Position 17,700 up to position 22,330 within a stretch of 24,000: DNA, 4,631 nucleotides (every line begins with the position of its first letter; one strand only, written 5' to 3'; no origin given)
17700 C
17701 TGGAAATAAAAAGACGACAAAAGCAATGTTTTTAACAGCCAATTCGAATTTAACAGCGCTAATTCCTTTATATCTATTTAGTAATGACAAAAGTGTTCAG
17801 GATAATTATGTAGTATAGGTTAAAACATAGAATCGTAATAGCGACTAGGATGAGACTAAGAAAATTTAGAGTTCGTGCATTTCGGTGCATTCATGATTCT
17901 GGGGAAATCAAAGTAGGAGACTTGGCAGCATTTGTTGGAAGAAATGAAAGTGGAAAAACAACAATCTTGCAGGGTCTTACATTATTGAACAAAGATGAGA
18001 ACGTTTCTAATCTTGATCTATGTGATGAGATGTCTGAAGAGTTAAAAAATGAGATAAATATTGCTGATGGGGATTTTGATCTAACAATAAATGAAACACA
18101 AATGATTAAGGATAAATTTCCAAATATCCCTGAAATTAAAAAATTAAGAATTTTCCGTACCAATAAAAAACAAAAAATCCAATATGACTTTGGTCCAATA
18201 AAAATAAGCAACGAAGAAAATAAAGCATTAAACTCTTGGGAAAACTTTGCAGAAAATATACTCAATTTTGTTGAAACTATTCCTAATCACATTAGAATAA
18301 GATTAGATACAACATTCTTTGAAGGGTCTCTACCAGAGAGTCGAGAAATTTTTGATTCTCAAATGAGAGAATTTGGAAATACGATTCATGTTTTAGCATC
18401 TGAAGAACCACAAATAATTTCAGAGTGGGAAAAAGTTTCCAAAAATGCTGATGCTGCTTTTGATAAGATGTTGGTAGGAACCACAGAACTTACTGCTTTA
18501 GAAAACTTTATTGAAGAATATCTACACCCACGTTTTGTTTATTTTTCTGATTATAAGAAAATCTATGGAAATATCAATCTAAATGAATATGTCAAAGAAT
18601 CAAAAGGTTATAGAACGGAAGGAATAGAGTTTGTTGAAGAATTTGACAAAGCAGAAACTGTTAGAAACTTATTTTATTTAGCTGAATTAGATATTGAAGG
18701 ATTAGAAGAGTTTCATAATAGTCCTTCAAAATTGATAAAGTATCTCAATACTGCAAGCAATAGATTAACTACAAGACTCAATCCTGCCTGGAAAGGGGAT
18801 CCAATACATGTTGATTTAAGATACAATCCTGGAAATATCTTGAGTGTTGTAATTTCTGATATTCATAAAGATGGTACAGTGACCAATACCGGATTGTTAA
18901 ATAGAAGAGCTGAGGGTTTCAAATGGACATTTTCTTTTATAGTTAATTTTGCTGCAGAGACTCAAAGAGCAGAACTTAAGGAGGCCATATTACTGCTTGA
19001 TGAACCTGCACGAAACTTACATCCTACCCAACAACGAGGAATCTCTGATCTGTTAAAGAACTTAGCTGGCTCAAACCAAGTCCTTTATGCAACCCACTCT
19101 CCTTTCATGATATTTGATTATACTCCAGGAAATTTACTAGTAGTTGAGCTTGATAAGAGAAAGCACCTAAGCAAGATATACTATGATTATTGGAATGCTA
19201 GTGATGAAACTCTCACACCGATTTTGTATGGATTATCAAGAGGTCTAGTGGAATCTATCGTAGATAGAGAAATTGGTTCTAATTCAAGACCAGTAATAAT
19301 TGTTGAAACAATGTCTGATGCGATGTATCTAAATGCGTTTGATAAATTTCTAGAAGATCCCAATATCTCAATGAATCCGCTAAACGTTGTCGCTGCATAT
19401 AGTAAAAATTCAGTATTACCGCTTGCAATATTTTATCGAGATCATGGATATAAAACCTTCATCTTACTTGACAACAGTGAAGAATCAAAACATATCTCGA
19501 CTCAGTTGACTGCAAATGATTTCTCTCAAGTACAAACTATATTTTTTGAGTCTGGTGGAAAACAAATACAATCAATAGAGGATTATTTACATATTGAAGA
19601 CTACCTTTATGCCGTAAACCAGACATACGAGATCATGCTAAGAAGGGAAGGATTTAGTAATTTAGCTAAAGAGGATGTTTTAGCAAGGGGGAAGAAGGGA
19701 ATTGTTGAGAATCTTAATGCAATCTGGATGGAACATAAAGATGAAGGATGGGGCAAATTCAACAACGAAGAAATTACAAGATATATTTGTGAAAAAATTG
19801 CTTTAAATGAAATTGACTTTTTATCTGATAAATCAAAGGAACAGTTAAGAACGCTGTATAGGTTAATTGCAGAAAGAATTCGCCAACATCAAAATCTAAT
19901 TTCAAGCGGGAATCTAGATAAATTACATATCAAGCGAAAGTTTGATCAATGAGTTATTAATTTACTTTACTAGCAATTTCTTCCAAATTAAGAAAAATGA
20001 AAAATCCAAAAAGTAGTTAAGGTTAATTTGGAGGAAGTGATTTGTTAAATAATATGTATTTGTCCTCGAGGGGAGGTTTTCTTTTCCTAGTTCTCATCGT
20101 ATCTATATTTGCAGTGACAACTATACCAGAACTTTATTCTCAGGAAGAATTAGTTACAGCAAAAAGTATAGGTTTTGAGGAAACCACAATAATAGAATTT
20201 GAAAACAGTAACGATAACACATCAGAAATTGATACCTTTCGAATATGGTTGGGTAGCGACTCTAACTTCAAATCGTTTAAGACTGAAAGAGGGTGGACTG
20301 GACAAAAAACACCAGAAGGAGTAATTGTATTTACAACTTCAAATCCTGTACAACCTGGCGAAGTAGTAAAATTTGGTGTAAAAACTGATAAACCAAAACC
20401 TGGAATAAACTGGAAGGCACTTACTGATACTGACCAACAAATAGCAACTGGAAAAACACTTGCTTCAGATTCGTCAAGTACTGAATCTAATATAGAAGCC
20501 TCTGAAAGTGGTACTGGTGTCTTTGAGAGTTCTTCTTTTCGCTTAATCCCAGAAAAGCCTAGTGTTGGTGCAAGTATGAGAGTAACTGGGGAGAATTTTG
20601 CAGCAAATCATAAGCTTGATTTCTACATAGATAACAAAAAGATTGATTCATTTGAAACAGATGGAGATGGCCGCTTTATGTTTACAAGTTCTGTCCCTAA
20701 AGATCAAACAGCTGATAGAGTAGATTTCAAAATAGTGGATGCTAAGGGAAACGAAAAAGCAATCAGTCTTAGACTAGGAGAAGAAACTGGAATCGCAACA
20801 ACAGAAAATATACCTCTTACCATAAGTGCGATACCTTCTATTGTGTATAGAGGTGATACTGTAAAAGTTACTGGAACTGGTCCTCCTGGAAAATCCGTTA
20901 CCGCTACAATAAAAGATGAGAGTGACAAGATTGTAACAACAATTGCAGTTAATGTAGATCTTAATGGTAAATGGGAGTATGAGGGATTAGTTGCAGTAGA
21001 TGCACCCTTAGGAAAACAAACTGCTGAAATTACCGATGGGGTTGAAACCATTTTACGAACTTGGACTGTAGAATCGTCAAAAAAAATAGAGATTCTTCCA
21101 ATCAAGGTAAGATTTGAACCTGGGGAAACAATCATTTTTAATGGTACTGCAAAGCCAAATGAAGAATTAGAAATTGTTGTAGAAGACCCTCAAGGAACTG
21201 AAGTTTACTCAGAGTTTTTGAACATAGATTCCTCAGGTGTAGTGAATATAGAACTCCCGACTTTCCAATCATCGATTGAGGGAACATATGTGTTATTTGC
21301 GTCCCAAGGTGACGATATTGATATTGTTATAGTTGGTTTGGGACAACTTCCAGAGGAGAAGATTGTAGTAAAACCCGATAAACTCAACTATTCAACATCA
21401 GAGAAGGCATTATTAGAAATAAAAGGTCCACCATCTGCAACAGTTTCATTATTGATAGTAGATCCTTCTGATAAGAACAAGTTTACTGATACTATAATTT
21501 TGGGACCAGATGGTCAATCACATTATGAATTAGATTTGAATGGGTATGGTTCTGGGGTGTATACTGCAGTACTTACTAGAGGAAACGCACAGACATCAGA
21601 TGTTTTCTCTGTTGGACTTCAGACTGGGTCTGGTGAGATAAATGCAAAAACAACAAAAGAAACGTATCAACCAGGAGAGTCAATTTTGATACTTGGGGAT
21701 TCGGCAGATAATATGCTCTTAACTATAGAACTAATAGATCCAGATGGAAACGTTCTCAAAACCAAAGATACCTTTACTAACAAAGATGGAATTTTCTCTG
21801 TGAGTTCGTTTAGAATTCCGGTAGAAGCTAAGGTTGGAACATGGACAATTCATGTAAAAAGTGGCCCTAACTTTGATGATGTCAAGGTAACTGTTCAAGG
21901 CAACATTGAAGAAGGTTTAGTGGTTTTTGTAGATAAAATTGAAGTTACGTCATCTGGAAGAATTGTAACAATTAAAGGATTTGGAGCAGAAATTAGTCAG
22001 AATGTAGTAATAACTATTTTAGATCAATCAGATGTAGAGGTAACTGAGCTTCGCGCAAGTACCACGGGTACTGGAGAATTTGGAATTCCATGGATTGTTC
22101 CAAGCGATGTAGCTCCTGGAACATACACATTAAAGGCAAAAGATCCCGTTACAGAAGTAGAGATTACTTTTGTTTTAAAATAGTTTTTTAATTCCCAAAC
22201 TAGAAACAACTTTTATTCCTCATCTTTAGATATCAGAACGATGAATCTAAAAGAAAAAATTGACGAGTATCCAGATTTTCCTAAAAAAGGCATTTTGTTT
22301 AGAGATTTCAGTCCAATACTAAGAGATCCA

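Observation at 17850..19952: Stand-alone ATPase-Toprim fusion (OLD/PARIS-like) as a candidate single-gene defence system in a thaumarchaeon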

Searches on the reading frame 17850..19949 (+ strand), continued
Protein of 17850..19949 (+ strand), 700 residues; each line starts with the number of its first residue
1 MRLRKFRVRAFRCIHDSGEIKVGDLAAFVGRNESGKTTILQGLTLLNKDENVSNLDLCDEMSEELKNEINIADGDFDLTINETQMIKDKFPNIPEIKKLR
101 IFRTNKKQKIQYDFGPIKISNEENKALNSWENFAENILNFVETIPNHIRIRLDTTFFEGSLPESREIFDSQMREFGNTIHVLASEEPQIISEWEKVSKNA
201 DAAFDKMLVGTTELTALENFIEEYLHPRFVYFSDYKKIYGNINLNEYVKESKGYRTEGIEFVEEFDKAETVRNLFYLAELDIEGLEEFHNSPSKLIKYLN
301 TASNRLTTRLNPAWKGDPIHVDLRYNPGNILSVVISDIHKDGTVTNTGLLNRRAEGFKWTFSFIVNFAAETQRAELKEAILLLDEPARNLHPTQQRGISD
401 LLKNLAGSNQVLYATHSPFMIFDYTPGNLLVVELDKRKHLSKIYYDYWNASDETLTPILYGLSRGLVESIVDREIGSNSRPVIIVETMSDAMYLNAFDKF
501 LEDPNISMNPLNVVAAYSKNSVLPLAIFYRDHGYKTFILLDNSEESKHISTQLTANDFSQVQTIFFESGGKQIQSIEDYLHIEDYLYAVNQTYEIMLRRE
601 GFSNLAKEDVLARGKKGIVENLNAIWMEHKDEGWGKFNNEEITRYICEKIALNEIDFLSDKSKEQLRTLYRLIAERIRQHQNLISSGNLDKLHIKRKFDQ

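Call 63: list_cluster_members(proteins=[P0124, P0129, P0137, P0140, P0144, P0148, P0154, P0128, P0139, P0142])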
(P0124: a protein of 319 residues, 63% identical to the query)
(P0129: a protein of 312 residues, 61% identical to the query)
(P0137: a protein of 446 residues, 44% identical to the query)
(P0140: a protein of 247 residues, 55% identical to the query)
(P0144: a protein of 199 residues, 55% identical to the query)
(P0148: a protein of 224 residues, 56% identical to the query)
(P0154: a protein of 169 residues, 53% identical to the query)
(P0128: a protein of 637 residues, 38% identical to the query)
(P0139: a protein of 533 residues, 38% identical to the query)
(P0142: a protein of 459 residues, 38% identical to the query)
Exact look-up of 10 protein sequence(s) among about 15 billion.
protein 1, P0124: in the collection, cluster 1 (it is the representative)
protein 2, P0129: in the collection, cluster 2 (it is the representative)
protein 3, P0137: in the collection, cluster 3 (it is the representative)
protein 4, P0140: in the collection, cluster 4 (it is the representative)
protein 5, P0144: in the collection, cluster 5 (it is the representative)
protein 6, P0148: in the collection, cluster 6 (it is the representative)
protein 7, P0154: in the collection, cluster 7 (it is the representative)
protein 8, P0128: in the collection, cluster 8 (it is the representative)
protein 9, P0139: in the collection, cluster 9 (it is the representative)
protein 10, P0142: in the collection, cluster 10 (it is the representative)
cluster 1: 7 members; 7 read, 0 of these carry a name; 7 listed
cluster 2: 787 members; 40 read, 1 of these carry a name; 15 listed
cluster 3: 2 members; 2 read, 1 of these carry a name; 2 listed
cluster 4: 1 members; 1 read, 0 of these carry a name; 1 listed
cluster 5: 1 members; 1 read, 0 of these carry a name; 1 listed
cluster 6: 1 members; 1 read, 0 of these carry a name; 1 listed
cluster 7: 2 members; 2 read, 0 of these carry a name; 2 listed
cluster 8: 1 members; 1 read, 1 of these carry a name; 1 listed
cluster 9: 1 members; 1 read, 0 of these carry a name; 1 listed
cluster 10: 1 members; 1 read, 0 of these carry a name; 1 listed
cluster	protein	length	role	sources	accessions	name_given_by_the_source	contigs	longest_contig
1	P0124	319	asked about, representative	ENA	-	-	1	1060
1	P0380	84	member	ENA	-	-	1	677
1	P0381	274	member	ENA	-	-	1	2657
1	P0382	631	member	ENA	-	-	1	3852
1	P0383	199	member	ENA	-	-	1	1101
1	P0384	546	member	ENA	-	-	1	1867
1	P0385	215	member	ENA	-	-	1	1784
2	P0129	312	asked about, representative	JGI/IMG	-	-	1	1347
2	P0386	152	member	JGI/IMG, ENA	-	DtxR family Mn-dependent transcriptional regulator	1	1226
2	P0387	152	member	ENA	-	-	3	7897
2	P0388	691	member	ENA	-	-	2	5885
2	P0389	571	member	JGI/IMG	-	-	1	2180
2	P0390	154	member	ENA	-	-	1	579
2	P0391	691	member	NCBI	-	-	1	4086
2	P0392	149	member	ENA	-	-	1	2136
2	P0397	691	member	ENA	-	-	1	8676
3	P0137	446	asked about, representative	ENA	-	-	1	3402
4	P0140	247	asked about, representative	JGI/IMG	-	-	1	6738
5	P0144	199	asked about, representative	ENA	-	-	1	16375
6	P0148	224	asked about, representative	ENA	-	-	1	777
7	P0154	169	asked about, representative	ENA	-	-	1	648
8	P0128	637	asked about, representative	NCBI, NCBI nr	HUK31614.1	MAG TPA: AAA family ATPase, partial [Candidatus Acidoferrum sp.] | AAA family ATPase [Candidatus Acidoferrum sp.]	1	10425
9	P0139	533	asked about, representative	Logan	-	-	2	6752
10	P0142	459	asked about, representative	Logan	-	-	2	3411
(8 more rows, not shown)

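Call 64: find_encoding_contigs(protein=P0397, flank=6000, max_places=2)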
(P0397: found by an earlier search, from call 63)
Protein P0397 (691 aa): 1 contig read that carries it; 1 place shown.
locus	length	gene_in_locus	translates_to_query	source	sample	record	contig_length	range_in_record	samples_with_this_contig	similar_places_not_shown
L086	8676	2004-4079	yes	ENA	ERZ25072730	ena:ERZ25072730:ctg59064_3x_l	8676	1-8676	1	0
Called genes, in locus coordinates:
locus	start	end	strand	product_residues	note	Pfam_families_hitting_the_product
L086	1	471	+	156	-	?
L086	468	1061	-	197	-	PF01728:FtsJ, PF13847:Methyltransf_31 (faint)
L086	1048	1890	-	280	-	-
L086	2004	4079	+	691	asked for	PF13175:AAA_15, PF13304:AAA_21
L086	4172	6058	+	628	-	PF01835:MG2 (faint)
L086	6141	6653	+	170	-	PF00156:Pribosyltran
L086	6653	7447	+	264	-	PF01048:PNP_UDP_1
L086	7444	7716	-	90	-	-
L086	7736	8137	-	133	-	-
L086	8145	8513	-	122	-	-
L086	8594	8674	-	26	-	?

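Call 74: find_related_loci(query=A3, collection=viral_contigs, flank=6000)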
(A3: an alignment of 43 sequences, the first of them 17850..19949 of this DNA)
Query A3 (700 aa) in viral_contigs; peptide patterns used: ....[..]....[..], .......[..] (x = any residue, [..] = any of these).
62 stretches matched a pattern; 22 encode a relative of the query (tblastn E <= 1e-3); 22 distinct loci.
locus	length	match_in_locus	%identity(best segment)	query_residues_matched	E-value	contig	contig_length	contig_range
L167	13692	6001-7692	27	1-599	5e-33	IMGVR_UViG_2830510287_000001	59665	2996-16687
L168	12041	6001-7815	25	1-610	6e-32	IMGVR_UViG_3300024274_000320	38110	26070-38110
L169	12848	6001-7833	25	1-586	1e-30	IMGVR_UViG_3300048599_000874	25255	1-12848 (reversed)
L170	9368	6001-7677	24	1-554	1e-29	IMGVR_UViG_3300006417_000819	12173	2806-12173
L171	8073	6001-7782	22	1-586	4e-27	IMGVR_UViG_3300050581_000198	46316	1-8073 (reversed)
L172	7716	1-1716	25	1-547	2e-23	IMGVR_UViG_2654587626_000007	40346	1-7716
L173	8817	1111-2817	25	4-547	2e-23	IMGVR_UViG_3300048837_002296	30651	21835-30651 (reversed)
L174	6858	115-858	30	299-552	3e-23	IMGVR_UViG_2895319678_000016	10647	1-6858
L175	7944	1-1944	25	1-671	2e-22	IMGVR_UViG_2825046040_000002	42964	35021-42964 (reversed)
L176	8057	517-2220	24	1-593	2e-22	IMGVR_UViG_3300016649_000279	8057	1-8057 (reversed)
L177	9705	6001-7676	29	1-552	3e-22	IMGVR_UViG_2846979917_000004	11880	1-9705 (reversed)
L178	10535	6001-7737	26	1-559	5e-22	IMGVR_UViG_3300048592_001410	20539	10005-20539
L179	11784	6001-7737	26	1-559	5e-22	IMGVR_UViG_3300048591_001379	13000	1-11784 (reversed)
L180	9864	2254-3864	29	1-514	1e-21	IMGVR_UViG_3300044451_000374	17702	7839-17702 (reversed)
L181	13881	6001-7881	24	1-650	7e-20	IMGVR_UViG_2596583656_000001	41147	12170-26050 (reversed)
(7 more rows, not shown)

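Call 76: find_encoding_contigs(protein=P0123, flank=8000, max_places=1)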
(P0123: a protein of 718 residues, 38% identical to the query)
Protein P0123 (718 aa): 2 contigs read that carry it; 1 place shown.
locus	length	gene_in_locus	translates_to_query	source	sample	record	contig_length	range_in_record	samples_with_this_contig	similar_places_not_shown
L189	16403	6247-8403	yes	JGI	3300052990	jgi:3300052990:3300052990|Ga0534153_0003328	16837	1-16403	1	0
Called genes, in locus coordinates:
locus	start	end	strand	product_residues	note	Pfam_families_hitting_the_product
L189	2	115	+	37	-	?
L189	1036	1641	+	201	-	PF01726:LexA_DNA_bind, PF00717:Peptidase_S24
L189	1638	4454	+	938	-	PF02384:N6_Mtase, PF20473:MmeI_Mtase (weak), PF07669:Eco57I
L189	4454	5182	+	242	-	-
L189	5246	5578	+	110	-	PF10387:DUF2442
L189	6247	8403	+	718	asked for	PF11398:DUF2813 (faint), PF13175:AAA_15, PF13304:AAA_21 (weak)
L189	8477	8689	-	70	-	PF21748:UPF0150, PF15919:HicB_lk_antitox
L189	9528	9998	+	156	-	PF03703:bPH_2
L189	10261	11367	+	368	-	PF00724:Oxidored_FMN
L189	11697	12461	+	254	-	-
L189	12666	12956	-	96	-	PF21748:UPF0150, PF15919:HicB_lk_antitox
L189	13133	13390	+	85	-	-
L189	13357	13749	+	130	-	PF02452:PemK_toxin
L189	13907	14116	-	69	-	-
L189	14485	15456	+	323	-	-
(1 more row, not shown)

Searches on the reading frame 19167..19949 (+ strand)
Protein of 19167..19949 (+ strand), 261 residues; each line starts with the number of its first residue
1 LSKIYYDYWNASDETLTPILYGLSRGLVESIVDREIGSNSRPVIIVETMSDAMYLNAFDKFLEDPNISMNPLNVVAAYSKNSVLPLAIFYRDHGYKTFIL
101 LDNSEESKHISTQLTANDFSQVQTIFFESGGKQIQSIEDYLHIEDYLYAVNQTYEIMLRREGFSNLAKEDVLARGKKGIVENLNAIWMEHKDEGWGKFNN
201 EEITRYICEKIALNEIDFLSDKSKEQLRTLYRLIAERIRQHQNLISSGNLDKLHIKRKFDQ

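Call 55: predict_structure(alignment_id=A4)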
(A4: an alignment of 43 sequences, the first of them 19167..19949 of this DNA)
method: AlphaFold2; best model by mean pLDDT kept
length: 261 residues; sequences in the alignment: 43
mean_pLDDT: 83.3   pTM: 0.74
mean pLDDT of the five models: 83.3, 83.1, 82.5, 81.6, 81.0
residues with pLDDT >= 90: 160; 70-90: 44; 50-70: 35; < 50: 22
segments of 3 or more residues with pLDDT < 50: 1-6, 26-34
pLDDT, mean of each block of 10 residues (from residue 1): 44 58 52 56 93 92 73 88 92 91 94 95 93 92 96 92 92 90 94 92 96 92 93 91 79 51 44
secondary structure, 60 per line:
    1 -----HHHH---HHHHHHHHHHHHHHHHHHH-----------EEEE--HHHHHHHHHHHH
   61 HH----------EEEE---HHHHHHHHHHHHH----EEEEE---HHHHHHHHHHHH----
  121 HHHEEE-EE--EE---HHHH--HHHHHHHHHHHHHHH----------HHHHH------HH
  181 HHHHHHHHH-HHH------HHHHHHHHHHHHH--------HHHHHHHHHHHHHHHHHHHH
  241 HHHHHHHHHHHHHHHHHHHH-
elements in order: H6-9 H13-31 E43-46 H49-62 E73-76 H80-92 E97-101 H105-116 E124-126 H137-140 H143-157 H168-172 H179-189 H200-212 H221-260

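Call 57: fold_search(model_id=the predicted structure, library=pdb)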
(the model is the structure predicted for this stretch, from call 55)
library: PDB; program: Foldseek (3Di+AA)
matches with E <= 10: 801; with E <= 0.001: 0
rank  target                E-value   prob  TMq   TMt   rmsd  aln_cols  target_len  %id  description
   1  6njw                  1.3e-03  1.00  0.39  0.47   8.7       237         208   16  C-terminal region of the Xanthomonas campestris pv. campestris OLD protein phased with platinum (released 2019-08-07)
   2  6nk8_A                2.3e-03  1.00  0.38  0.47   7.4       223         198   12  C-terminal region of the Burkholderia pseudomallei OLD protein (released 2019-08-07)
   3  6njv                  4.2e-03  0.99  0.34  0.41   9.3       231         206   16  C-terminal region of the Xanthomonas campestris pv. campestris OLD protein phased with iodine (released 2019-08-07)
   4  6njx                  6.4e-03  0.99  0.36  0.44   8.5       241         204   16  C-terminal region of the Xanthomonas campestris pv. campestris OLD protein phased with mercury (released 2019-08-07)
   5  6nk8_B                8.9e-03  0.99  0.37  0.44   7.9       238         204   13  C-terminal region of the Burkholderia pseudomallei OLD protein (released 2019-08-07)
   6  8wy4_A                4.1e-02  0.51  0.25  0.17  15.5       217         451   15  GajA tetramer with ATP (released 2024-02-28)
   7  8wy5_A                7.5e-02  0.28  0.22  0.14  15.4       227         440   10  Structure of Gabija GajA in complex with DNA (released 2024-02-28)
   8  6j9s_A                7.9e-02  0.47  0.25  0.22  12.9       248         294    9  Penta mutant of Lactobacillus casei lactate dehydrogenase (released 2019-02-06)
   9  8wy5_B                9.3e-02  0.51  0.25  0.15  15.5       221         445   11  Structure of Gabija GajA in complex with DNA (released 2024-02-28)
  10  8x5i_A                9.9e-02  0.28  0.24  0.15  15.1       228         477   16  Structure of ATP/Mg2+ bound Gabija GajA (released 2024-02-28)
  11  8jq9_A                1.1e-01  0.33  0.23  0.15  16.6       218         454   12  Structure of Gabija GajA (released 2024-02-28)
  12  1iol                  1.8e-01  0.13  0.19  0.18  17.4       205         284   10  ESTROGENIC 17-BETA HYDROXYSTEROID DEHYDROGENASE COMPLEXED 17-BETA-ESTRADIOL (released 1997-07-07)
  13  5fov_A                2.5e-01  0.33  0.19  0.21   8.7       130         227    8  HUMANISED MONOMERIC RADA IN COMPLEX WITH FHTG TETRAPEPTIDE (released 2016-03-30)
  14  5gaj_MODEL_1_A        2.8e-01  0.77  0.22  0.39   8.5       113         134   10  Solution NMR structure of De novo designed PLOOP2X3_50 fold protein, Northeast Structural Genomics Consortium  (released 2016-01-06)
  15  2dri                  3.1e-01  0.44  0.28  0.27   8.2       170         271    9  PROBING PROTEIN-PROTEIN INTERACTIONS: THE RIBOSE BINDING PROTEIN IN BACTERIAL TRANSPORT AND CHEMOTAXIS (released 1995-01-26)
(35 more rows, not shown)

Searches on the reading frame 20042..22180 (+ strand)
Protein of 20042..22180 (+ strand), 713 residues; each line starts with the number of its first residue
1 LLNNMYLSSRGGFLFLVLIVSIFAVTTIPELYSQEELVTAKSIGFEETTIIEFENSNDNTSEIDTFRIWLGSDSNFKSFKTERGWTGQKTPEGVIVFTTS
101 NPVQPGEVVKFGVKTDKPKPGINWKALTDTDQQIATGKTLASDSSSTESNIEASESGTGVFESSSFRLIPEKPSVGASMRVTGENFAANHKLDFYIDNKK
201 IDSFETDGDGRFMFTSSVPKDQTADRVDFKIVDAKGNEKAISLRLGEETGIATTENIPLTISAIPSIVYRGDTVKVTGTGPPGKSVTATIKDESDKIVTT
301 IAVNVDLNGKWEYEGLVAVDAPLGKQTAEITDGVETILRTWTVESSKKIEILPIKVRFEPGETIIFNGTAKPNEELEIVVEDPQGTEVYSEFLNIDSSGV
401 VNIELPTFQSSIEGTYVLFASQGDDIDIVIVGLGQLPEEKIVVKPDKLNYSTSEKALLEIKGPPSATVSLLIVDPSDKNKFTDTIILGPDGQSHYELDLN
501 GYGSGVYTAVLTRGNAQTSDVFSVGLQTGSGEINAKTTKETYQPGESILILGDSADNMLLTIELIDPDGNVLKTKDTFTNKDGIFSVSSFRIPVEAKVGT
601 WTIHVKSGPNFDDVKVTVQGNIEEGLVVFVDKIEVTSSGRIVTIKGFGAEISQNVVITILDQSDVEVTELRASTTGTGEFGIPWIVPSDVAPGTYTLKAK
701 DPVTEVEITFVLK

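Call 50: search_protein_families(library=pfam, proteins=[window:20042-22180:+], max_evalue=0.001)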
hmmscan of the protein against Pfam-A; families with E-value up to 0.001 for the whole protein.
window:20042-22180:+ (713 aa): 2 families
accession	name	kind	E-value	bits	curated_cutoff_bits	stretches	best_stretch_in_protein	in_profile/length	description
PF01835.25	MG2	-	1.4e-24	86.7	32.8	1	555-608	31-83/96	MG2 domain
PF13860.13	FlgD_ig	-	2.7e-08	34.1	27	0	649-700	19-74/79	FlgD Ig-like domain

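Call 77: search_protein_families(library=ncbifam, proteins=[window:20042-22180:+], max_evalue=0.01)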
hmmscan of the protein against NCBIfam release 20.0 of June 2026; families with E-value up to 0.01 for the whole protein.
window:20042-22180:+ (713 aa): 4 families
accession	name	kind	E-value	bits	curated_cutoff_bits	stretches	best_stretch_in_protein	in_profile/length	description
NF040788.1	S-lay_SlaB_Mtsph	equivalog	7.4e-14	51.5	700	2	528-667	21-156/416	S-layer protein SlaB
NF058592.1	GxPGS_dom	subfamily_domain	1.5e-05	25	45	1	176-215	11-50/65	PGS family Ig-like domain-containing protein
NF053775.1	BT3441_fam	equivalog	0.0022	18.3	210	0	477-508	77-108/125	BT3441 family protein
NF005176.1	PRK06655.1-1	equivalog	0.0028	17.6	230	0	650-702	94-150/197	flagellar hook assembly protein FlgD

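Call 81: search_protein_families(library=padloc, proteins=[window:20042-22180:+], max_evalue=0.01)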
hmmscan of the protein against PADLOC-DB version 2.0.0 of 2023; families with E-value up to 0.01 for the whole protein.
window:20042-22180:+ (713 aa): 0 families
